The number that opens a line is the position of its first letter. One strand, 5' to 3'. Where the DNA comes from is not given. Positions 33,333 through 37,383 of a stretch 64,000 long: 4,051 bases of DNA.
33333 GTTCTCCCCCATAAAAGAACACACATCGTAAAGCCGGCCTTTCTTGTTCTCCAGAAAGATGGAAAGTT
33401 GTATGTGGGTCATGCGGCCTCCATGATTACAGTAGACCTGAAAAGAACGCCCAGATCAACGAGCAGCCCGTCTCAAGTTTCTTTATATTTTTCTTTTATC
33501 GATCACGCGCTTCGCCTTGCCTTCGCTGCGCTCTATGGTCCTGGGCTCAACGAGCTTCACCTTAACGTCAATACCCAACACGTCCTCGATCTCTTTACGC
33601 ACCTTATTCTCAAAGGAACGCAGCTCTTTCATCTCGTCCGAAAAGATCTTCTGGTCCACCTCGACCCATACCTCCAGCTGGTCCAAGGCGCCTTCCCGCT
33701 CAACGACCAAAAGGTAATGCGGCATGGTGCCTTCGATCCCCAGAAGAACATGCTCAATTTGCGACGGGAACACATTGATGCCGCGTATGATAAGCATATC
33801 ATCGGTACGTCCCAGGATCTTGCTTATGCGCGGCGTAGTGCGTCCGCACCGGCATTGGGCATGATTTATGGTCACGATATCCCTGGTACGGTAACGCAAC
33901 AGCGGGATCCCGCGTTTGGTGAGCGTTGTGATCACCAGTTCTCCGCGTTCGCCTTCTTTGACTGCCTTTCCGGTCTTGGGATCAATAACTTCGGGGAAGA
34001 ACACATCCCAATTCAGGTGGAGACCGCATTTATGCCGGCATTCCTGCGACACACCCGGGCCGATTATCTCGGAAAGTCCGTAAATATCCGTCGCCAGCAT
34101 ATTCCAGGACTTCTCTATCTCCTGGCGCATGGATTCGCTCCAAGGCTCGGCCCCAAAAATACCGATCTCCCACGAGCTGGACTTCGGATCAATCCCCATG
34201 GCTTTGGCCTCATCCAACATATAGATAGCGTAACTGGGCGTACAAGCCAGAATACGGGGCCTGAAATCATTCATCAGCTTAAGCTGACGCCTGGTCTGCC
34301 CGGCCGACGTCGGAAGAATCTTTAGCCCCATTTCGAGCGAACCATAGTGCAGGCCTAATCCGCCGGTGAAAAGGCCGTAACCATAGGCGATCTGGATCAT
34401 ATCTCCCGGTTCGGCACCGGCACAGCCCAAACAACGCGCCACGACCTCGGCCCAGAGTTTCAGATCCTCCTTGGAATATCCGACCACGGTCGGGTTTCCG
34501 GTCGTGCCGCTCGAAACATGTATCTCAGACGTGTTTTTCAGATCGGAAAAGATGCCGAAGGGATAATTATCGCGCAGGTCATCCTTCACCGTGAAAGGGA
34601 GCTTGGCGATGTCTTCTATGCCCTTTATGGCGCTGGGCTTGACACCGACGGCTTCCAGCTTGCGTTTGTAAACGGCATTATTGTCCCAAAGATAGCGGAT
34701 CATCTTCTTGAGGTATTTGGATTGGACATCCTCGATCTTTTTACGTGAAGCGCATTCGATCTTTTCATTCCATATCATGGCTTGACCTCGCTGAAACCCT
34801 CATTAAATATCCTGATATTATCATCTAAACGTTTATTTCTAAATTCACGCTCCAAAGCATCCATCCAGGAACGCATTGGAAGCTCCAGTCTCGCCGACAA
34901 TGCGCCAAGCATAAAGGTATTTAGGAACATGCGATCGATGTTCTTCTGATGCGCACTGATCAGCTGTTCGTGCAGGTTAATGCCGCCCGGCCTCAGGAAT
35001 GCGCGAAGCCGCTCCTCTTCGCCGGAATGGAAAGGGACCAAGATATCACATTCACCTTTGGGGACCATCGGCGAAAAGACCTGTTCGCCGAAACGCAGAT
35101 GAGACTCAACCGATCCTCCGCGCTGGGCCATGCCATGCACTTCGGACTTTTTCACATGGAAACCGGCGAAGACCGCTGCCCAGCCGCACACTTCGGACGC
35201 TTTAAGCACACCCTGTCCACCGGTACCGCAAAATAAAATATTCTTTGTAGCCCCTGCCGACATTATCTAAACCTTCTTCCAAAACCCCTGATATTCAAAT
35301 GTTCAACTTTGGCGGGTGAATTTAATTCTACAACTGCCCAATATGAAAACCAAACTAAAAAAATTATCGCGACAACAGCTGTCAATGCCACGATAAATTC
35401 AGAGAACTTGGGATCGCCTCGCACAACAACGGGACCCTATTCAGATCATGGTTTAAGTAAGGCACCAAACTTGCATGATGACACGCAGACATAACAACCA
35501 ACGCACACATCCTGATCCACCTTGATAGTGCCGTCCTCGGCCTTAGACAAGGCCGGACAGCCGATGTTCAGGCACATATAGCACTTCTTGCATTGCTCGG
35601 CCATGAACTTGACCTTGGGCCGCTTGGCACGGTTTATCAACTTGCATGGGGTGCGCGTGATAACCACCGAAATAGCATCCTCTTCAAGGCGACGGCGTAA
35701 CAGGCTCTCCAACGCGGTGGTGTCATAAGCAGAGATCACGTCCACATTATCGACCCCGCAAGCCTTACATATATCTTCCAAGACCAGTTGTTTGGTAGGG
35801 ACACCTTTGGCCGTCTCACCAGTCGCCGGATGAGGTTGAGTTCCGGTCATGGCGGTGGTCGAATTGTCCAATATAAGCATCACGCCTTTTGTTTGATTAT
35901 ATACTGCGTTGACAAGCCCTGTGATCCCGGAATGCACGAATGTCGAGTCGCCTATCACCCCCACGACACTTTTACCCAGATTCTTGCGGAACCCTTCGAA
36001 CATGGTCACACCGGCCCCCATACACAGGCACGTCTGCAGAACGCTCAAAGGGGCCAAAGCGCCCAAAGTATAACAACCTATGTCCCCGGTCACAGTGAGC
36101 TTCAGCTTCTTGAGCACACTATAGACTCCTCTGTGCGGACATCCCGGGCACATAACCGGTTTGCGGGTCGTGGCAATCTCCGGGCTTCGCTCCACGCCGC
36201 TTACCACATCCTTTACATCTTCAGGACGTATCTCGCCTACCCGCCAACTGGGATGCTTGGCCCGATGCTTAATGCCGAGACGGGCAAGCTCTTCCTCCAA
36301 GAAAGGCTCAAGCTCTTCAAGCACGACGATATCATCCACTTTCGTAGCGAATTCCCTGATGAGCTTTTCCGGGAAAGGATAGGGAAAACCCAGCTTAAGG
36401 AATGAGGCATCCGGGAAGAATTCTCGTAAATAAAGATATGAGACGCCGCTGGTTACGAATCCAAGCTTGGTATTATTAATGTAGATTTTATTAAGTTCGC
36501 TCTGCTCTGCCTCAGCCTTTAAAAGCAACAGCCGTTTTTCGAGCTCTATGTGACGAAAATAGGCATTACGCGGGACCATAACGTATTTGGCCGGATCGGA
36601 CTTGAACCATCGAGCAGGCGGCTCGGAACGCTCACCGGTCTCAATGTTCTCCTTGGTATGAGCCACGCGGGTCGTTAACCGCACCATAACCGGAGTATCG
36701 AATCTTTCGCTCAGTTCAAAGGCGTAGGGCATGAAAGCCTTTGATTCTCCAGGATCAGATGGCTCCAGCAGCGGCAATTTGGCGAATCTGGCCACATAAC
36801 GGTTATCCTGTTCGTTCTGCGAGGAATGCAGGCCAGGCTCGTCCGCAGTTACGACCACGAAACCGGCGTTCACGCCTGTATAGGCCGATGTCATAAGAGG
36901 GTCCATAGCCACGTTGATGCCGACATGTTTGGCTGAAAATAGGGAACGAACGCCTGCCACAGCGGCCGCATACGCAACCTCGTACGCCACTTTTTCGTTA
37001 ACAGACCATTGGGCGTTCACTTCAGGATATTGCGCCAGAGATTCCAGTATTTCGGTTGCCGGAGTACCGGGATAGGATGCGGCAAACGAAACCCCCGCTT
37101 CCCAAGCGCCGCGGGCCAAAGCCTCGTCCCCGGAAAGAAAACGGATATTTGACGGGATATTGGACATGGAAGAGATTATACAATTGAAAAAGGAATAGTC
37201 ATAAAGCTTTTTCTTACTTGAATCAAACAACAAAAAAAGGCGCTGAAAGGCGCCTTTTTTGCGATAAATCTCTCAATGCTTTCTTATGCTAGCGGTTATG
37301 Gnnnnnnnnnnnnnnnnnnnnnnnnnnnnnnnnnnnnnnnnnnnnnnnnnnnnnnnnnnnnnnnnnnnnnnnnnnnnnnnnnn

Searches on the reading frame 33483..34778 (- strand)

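Call 17: search_protein_families(library=pfam, proteins=[window:33483-34778:-], max_evalue=0.001)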
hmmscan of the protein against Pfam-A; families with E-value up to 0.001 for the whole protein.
window:33483-34778:- (431 aa): 2 families
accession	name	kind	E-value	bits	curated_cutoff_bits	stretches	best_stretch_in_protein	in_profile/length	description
PF14535.12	AMP-binding_C_2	-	2.1e-35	121.3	25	1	333-429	1-96/96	AMP-binding enzyme C-terminal domain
PF00501.34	AMP-binding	-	4.3e-13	49.2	29.9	1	87-284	168-375/384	AMP-binding enzyme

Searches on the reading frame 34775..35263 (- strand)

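Call 17: search_protein_families(library=pfam, proteins=[window:34775-35263:-], max_evalue=0.001)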
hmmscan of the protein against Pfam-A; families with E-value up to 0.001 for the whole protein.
window:34775-35263:- (162 aa): 1 family
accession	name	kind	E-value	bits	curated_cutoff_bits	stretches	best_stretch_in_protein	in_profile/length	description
PF01558.24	POR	-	4.9e-27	95.6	27.4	2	15-97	1-83/173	Pyruvate ferredoxin/flavodoxin oxidoreductase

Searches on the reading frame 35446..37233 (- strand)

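Call 17: search_protein_families(library=pfam, proteins=[window:35446-37233:-], max_evalue=0.001)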
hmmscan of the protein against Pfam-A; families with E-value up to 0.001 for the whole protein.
window:35446-37233:- (595 aa): 5 families
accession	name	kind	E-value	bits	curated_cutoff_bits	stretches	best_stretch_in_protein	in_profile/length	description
PF02775.26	TPP_enzyme_C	-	2.9e-16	60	21.9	1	384-524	1-149/151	Thiamine pyrophosphate enzyme, C-terminal TPP binding domain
PF01855.24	POR_N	-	1.6e-11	44.8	27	1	42-227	2-199/231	Pyruvate flavodoxin/ferredoxin oxidoreductase, thiamine diP-bdg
PF12837.12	Fer4_6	-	3.3e-05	24.1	25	1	570-592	2-24/24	4Fe-4S binding domain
PF00037.32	Fer4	-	4.6e-05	23.5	21.1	1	570-592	1-23/24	4Fe-4S binding domain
PF12797.12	Fer4_2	-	0.00023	21.4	24.5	0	570-588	3-21/22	4Fe-4S binding domain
